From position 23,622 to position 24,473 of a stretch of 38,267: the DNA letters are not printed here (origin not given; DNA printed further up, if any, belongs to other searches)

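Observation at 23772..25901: Adjacent cohesin-like and dockerin-like genes: a self-contained two-gene surface-display module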

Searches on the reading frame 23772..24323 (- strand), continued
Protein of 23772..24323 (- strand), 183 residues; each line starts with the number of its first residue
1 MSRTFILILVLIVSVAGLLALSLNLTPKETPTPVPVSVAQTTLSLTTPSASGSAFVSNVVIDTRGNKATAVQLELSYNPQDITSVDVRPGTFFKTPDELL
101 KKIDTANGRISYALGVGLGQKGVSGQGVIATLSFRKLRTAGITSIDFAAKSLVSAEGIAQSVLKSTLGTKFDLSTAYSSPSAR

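Call 39: find_related_loci(query=A2, collection=genome_contigs, flank=6000)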
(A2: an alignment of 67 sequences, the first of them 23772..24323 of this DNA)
Query A2 (183 aa) in genome_contigs; peptide patterns used: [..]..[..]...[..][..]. (x = any residue, [..] = any of these).
107 stretches matched a pattern; 62 encode a relative of the query (tblastn E <= 1e-3); 62 distinct loci.
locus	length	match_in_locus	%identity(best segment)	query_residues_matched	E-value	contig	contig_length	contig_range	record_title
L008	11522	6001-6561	48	3-173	5e-42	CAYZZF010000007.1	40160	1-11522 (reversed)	MAG TPA_asm: uncultured Gammaproteobacteria bacterium isolate SRP093762_co1_95 genome assembly, contig: NODE_620_length_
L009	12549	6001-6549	43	1-169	3e-40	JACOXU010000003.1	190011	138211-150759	MAG: Candidatus Levyibacteriota bacterium isolate NC_groundwater_161_Ag_S-0.1um_37_19 S4_GD2017_2_S1_scaffold_118, whole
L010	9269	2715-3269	45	3-175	3e-36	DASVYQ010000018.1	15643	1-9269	MAG TPA_asm: Patescibacteria group bacterium isolate SMAG_U2606 k141_545334, whole genome shotgun sequence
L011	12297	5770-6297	45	2-166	1e-35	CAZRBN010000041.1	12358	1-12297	MAG TPA_asm: uncultured Gammaproteobacteria bacterium isolate SRP272529_co1_183 genome assembly, contig: NODE_9184_lengt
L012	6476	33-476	50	37-183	3e-35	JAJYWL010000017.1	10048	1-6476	MAG: bacterium isolate FK3.bin113 NODE_13394_length_10048_cov_2.864731, whole genome shotgun sequence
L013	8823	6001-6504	45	26-176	7e-35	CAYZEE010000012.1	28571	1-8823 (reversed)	MAG TPA_asm: uncultured Gammaproteobacteria bacterium isolate SRP271791_co2_53 genome assembly, contig: NODE_321_length_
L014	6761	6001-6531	47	3-169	3e-34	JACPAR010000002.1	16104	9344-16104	MAG: Candidatus Levyibacteriota bacterium isolate NC_groundwater_236_Ag_S-0.2um_36_14 S5_GD2017_2_S2_scaffold_5784, whol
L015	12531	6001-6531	46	3-166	3e-34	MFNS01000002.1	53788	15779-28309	MAG: Candidatus Levybacteria bacterium RIFCSPHIGHO2_01_FULL_40_16 rifcsphigho2_01_scaffold_2572, whole genome shotgun se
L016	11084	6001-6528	45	2-166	2e-33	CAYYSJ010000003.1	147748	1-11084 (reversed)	MAG TPA_asm: uncultured Gammaproteobacteria bacterium isolate SRP272529_co1_214 genome assembly, contig: NODE_65_length_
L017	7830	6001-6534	40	3-174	4e-33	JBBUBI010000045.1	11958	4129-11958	MAG: Patescibacteria group bacterium isolate H52-bin033_1 H52_bin033_1_000000000045, whole genome shotgun sequence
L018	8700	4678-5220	45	3-174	4e-33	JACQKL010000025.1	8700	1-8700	MAG: Candidatus Levyibacteriota bacterium isolate NC_groundwater_1176_Ag_S-0.1um_36_263 S_p1_S3_coassembly_k141_753254,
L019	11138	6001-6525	43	3-165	2e-32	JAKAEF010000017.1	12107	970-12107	MAG: bacterium isolate WY1.bin131 NODE_8336_length_12107_cov_1.335225, whole genome shotgun sequence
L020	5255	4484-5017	42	3-166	2e-32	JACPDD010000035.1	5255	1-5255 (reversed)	MAG: Candidatus Levyibacteriota bacterium isolate NC_groundwater_300_Ag_B-0.1um_39_8 S7_GD2017_3_B1_scaffold_9594, whole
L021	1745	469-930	47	26-171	5e-32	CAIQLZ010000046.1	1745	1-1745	MAG: Candidatus Levybacteria bacterium isolate AM-lipid-01-D9_bin-0046 genome assembly, contig: bin-0046:046/107, whole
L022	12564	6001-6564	42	2-182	2e-31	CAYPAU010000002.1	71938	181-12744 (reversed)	MAG TPA_asm: uncultured Gammaproteobacteria bacterium isolate SRP269290_co3_1059 genome assembly, contig: NODE_272_lengt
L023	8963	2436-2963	41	3-165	5e-30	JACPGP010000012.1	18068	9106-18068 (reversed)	MAG: Candidatus Levyibacteriota bacterium isolate NC_groundwater_391_Ag_B-0.1um_40_33 GD18-4_B1_scaffold_266743, whole g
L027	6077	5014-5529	38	1-167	3e-28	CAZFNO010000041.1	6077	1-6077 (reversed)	MAG TPA_asm: uncultured Gammaproteobacteria bacterium isolate binchicken_co134_351 genome assembly, contig: NODE_29055_l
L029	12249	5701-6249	39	3-174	9e-27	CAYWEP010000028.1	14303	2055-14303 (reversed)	MAG TPA_asm: uncultured Gammaproteobacteria bacterium isolate SRP269290_co3_1003 genome assembly, contig: NODE_4858_leng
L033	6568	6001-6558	37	3-179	1e-24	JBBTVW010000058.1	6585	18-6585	MAG: Patescibacteria group bacterium isolate H43-bin095_1 H43_bin095_1_000000000058, whole genome shotgun sequence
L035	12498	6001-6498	40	7-163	8e-24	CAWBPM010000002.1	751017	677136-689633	MAG: Candidatus Levybacteria bacterium isolate MFD01476.bin.1.72 genome assembly, contig: contig_44254, whole genome sho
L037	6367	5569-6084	37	3-166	3e-23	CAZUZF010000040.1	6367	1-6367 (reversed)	MAG TPA_asm: uncultured Gammaproteobacteria bacterium isolate binchicken_co38_1268 genome assembly, contig: NODE_25806_l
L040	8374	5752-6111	43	58-173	1e-22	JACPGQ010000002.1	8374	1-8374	MAG: Candidatus Levyibacteriota bacterium isolate NC_groundwater_392_Ag_B-0.1um_43_10 GD18-4_B1_scaffold_84536, whole ge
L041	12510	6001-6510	38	4-169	2e-22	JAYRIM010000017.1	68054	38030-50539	MAG: Candidatus Levyibacteriota bacterium isolate SZ_szas25bin.53 k141_906829, whole genome shotgun sequence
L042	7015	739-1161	42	3-134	2e-22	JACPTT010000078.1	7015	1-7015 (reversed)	MAG: Candidatus Levyibacteriota bacterium isolate NC_groundwater_739_Ag_S-0.65um_41_9 S37_SO-6_scaffold_755511, whole ge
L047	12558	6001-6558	34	3-180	2e-21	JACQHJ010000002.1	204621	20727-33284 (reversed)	MAG: Candidatus Levyibacteriota bacterium isolate NC_groundwater_1096_Ag_S2p5_37_166 S_2p5_S6_coassembly_k141_631473, wh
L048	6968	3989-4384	37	48-178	3e-21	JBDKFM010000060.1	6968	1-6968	MAG: Candidatus Parcubacteria bacterium isolate farmington_2019_sw_WHONDRS-S19S_0053_A_bin.46 scaffold_0004697, whole ge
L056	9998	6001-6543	37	3-169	1e-19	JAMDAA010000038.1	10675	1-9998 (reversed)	MAG: Patescibacteria group bacterium isolate FK_Sedi_B_Bin.274 NODE_25669_length_10675_cov_23.1532, whole genome shotgun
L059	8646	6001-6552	36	2-166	2e-17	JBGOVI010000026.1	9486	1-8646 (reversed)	MAG: Patescibacteria group bacterium isolate OBJ_0618_7090110_119 k141_5635821_length_9486_cov_12.5652, whole genome sho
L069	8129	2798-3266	46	20-167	2e-9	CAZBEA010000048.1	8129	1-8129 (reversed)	MAG TPA_asm: uncultured Gammaproteobacteria bacterium isolate binchicken_co16_305 genome assembly, contig: NODE_14529_le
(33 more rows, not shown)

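Call 40: fold_search(model_id=the predicted structure, library=pdb)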
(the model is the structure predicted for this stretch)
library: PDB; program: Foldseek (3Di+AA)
matches with E <= 10: 1625; with E <= 0.001: 64
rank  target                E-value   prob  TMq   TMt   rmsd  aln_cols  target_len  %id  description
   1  6kgf_C                1.6e-07  1.00  0.60  0.73   3.4       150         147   21  Crystal structure of CaDoc0917(R16D)-CaCohA2 complex at pH 8.2 (released 2020-07-08)
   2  5k39_A                1.7e-07  1.00  0.50  0.55   5.3       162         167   17  THE TYPE II COHESIN DOCKERIN COMPLEX FROM CLOSTRIDIUM THERMOCELLUM (released 2017-03-29)
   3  2vn5_C                1.9e-07  1.00  0.54  0.65   4.6       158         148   15  The Clostridium cellulolyticum dockerin displays a dual binding mode for its cohesin partner (released 2008-05-20)
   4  6kgd_A                2.1e-07  1.00  0.61  0.74   3.4       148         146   22  Crystal structure of CaDoc0917(R49D)-CaCohA2 complex at pH 8.0 (released 2020-07-08)
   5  5m0y_A                2.4e-07  1.00  0.53  0.55   4.7       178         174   16  Crystal Structure of the CohScaA-XDocCipB type II complex from Clostridium thermocellum at 1.5Angstrom resolution (released 2017-09-06)
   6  1g1k_A                3.0e-07  1.00  0.59  0.73   3.3       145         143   14  COHESIN MODULE FROM THE CELLULOSOME OF CLOSTRIDIUM CELLULOLYTICUM (released 2000-11-22)
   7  6kgc_A                3.1e-07  1.00  0.61  0.76   3.0       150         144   22  Crystal structure of CaDoc0917(R49D)-CaCohA2 complex at pH 5.4 (released 2020-07-08)
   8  2vn6_A                3.1e-07  1.00  0.57  0.68   7.5       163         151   14  The Clostridium cellulolyticum dockerin displays a dual binding mode for its cohesin partner (released 2008-05-13)
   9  2xdh                  3.3e-07  1.00  0.52  0.68   3.9       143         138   20  Non-cellulosomal cohesin from the hyperthermophilic archaeon Archaeoglobus fulgidus (released 2010-05-26)
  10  4fl4_K                3.5e-07  1.00  0.53  0.58   4.5       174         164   17  Scaffoldin conformation and dynamics revealed by a ternary complex from the Clostridium thermocellum cellulosome (released 2012-06-27)
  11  3fnk_A                4.6e-07  1.00  0.58  0.60   4.7       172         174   12  Crystal structure of the second type II cohesin module from the cellulosomal adaptor ScaA scaffoldin of Acetivibrio ce (released 2009-06-23)
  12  2bm3                  5.1e-07  1.00  0.52  0.58   4.1       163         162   16  Structure of the Type II cohesin from Clostridium thermocellum SdbA (released 2005-03-10)
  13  2b59_A                5.4e-07  1.00  0.53  0.57   4.4       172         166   16  The type II cohesin dockerin complex (released 2005-10-11)
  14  6kge_A                6.7e-07  1.00  0.58  0.74   3.1       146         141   22  Crystal structure of CaDoc0917(R16D)-CaCohA2 complex at pH 5.5 (released 2020-07-08)
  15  4wi0_A                8.3e-07  1.00  0.56  0.60   3.7       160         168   12  Crystal structure of Coh3ScaB-XDoc_M2ScaA complex: A C-terminal interface mutant of type II Cohesin-X-Dockerin complex (released 2015-10-07)
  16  2jh2_A                9.8e-07  1.00  0.49  0.63   4.0       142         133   19  X-ray crystal structure of a cohesin-like module from Clostridium perfringens (released 2007-11-06)
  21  2jh2_B                1.6e-06  1.00  0.51  0.67   3.9       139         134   18  X-ray crystal structure of a cohesin-like module from Clostridium perfringens (released 2007-11-06)
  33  2w1n                  4.0e-06  1.00  0.51  0.43   3.9       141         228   19  cohesin and fibronectin type-III double module construct from the Clostridium perfringens glycoside hydrolase GH84C (released 2009-02-03)
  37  2vo8                  5.8e-06  1.00  0.53  0.69   3.7       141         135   13  Cohesin module from Clostridium perfringens ATCC13124 family 33 glycoside hydrolase. (released 2008-09-02)
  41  2jh2_C                9.5e-06  1.00  0.49  0.65   3.9       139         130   18  X-ray crystal structure of a cohesin-like module from Clostridium perfringens (released 2007-11-06)
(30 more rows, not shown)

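Call 65: search_protein_families(library=pfam, proteins=[L009:3299-5920:+, L011:3352-5706:+, L016:3610-5880:+, L027:2814-4913:+, L029:3476-5620:+, L033:3615-5885:+, L037:3227-5440:+, L047:3293-5875:+, L056:814-3345:+, L023:3-2420:+], max_evalue=0.001)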
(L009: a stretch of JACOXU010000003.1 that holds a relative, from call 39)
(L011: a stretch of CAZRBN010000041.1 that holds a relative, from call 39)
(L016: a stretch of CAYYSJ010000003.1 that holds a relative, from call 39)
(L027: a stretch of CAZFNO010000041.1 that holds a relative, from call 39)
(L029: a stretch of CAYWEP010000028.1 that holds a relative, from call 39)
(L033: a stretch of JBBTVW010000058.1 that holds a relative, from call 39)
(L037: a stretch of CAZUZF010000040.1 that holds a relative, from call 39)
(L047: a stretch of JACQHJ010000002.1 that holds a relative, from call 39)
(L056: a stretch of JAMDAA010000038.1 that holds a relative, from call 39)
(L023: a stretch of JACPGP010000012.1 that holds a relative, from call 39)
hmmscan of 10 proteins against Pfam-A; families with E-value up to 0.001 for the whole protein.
L009:3299-5920:+ (874 aa): 2 families
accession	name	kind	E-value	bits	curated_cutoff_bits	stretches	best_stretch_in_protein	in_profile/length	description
PF00404.24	Dockerin_1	-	1.3e-09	38.5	22.9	0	808-868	2-56/57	Dockerin type I domain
PF17210.9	SdrD_B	-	8.5e-07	29.6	29.7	1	71-152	5-77/112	SdrD B-like domain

L011:3352-5706:+ (785 aa): 0 families

L016:3610-5880:+ (757 aa): 0 families

L027:2814-4913:+ (700 aa): 6 families
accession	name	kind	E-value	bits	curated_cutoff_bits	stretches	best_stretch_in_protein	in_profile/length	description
PF00092.34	VWA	-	1.8e-17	64.6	23.8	1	50-237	1-174/174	von Willebrand factor type A domain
PF13519.12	VWA_2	-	1.5e-14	54.9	27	1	51-160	1-106/107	von Willebrand factor type A domain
PF17210.9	SdrD_B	-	6.6e-14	52.5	29.7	1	246-319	2-76/112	SdrD B-like domain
PF10633.15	NPCBM_assoc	-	1.8e-07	31.7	24.4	1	370-447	2-76/78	NPCBM-associated, NEW3 domain of alpha-galactosidase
PF06280.18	fn3_5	-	0.00035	21.7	27.6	0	323-384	25-82/112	Fn3-like domain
PF13620.12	CarboxypepD_reg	-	0.00044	21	32.3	0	261-307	7-54/82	Carboxypeptidase regulatory-like domain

L029:3476-5620:+ (715 aa): 8 families
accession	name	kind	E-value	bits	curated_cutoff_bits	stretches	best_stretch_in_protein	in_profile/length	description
PF13519.12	VWA_2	-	1.6e-14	54.9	27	1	68-206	2-106/107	von Willebrand factor type A domain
PF00092.34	VWA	-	2.4e-13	51.1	23.8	1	117-286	16-172/174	von Willebrand factor type A domain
PF17210.9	SdrD_B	-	5.4e-11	43.1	29.7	1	297-372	2-76/112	SdrD B-like domain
PF13768.12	VWA_3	-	1.8e-06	28.5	27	1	161-275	63-155/155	von Willebrand factor type A domain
PF02369.22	Big_1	-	1.9e-06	28.3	34.9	1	516-592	17-87/93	Bacterial Ig-like domain (group 1)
PF17802.7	SpaA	-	2.7e-05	24.7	23.1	1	315-388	10-84/91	Prealbumin-like fold domain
PF13620.12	CarboxypepD_reg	-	5.7e-05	23.8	32.3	1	316-367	9-61/82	Carboxypeptidase regulatory-like domain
PF00404.24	Dockerin_1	-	0.00041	20.9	22.9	0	650-709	1-56/57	Dockerin type I domain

L033:3615-5885:+ (757 aa): 2 families
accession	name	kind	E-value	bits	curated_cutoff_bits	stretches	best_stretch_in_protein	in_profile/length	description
PF11614.14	FixG_C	-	3.7e-07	30.7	25.6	1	287-373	28-106/119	IG-like fold at C-terminal of FixG, putative oxidoreductase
PF10633.15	NPCBM_assoc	-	1.7e-06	28.5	24.4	0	292-368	7-75/78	NPCBM-associated, NEW3 domain of alpha-galactosidase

L037:3227-5440:+ (738 aa): 3 families
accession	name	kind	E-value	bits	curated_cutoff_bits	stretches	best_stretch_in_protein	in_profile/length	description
PF11614.14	FixG_C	-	1.5e-07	32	25.6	0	184-263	35-105/119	IG-like fold at C-terminal of FixG, putative oxidoreductase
PF10633.15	NPCBM_assoc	-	2.3e-06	28.1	24.4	0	66-137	17-76/78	NPCBM-associated, NEW3 domain of alpha-galactosidase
PF00404.24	Dockerin_1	-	6.3e-05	23.5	22.9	1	669-725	1-49/57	Dockerin type I domain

L047:3293-5875:+ (861 aa): 2 families
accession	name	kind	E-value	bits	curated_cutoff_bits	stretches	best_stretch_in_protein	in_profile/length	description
PF10633.15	NPCBM_assoc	-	4.3e-10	40.1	24.4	1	418-502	2-76/78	NPCBM-associated, NEW3 domain of alpha-galactosidase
PF11614.14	FixG_C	-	8.5e-05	23.1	25.6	0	301-391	33-114/119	IG-like fold at C-terminal of FixG, putative oxidoreductase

L056:814-3345:+ (844 aa): 2 families
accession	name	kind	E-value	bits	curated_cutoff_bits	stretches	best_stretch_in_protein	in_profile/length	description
PF16862.10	Glyco_hydro_79C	-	4.1e-06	28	27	1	478-571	2-103/103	Glycosyl hydrolase family 79 C-terminal beta domain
PF00404.24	Dockerin_1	-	0.00039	21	22.9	0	779-835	1-53/57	Dockerin type I domain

L023:3-2420:+ (806 aa): 0 families

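Call 68: search_protein_families(library=pfam, proteins=[L040:6157-7842:+, L048:4366-6024:+, L041:10175-12286:+, L035:2778-4235:+, L069:1079-2653:+], max_evalue=0.01)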
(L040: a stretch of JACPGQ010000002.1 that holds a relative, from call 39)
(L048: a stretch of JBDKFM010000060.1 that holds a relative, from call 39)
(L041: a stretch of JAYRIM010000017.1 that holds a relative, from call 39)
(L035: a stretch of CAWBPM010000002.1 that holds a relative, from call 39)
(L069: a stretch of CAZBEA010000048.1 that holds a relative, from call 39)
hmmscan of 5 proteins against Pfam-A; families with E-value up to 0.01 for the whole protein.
L040:6157-7842:+ (562 aa): 1 family
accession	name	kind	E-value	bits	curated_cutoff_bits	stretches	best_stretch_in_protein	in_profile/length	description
PF07452.17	CHRD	-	9.8e-26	91.4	24.1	1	216-328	1-117/117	CHRD domain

L048:4366-6024:+ (553 aa): 2 families
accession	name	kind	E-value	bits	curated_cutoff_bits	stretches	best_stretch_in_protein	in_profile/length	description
PF00404.24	Dockerin_1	-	0.008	16.8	22.9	1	490-543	2-52/57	Dockerin type I domain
PF19077.6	Big_13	-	0.0099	16.8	27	0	247-283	43-81/102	Bacterial Ig-like domain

L041:10175-12286:+ (704 aa): 2 families
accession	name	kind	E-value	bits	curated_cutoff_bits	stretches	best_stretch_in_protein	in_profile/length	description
PF24684.1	Vgb_lyase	-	4.3e-10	39.3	50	1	242-482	54-281/290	Virginiamycin B lyase family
PF01436.27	NHL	-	0.0015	18.9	20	0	285-309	1-26/28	NHL repeat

L035:2778-4235:+ (486 aa): 2 families
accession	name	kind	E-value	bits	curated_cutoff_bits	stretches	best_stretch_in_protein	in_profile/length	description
PF00404.24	Dockerin_1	-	4.7e-05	23.9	22.9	0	459-480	35-56/57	Dockerin type I domain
PF00963.24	Cohesin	-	0.00055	20.6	24.1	1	111-225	13-125/139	Cohesin domain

L069:1079-2653:+ (525 aa): 1 family
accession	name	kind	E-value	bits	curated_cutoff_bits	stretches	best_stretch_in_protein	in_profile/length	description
PF00404.24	Dockerin_1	-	1.2e-06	29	22.9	1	463-515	1-52/57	Dockerin type I domain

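Call 74: list_cluster_members(proteins=[P0001, P0121, P0126, P0124, P0028])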
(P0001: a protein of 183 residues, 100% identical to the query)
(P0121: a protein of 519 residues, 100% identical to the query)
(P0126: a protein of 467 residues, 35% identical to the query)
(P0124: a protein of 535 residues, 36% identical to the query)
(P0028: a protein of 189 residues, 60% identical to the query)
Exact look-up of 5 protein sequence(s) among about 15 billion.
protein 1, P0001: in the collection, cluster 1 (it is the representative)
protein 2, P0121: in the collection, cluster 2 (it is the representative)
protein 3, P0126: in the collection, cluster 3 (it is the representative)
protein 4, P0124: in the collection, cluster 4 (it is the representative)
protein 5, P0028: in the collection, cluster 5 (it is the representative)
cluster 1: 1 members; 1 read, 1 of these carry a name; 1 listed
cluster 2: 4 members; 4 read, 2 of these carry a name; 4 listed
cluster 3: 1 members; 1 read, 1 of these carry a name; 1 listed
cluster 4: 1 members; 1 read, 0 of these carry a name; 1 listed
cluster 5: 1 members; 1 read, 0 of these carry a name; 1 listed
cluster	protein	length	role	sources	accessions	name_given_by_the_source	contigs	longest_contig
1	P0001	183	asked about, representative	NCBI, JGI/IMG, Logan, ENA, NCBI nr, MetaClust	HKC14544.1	MAG TPA: cohesin domain-containing protein [Patescibacteria group bacterium] | cohesin domain-containing protein [Patescibacteria group bacterium] | \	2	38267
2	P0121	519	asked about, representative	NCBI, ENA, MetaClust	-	\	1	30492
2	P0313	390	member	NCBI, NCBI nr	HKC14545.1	MAG TPA: hypothetical protein VKC89_01095 [Patescibacteria group bacterium] | hypothetical protein [Patescibacteria group bacterium]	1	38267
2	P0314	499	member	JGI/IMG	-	-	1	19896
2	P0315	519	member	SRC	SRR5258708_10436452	-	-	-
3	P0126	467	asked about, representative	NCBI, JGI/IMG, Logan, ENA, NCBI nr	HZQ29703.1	MAG TPA: hypothetical protein VFA93_01325 [Patescibacteria group bacterium] | hypothetical protein [Patescibacteria group bacterium]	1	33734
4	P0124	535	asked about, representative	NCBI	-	-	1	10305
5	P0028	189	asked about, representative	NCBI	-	-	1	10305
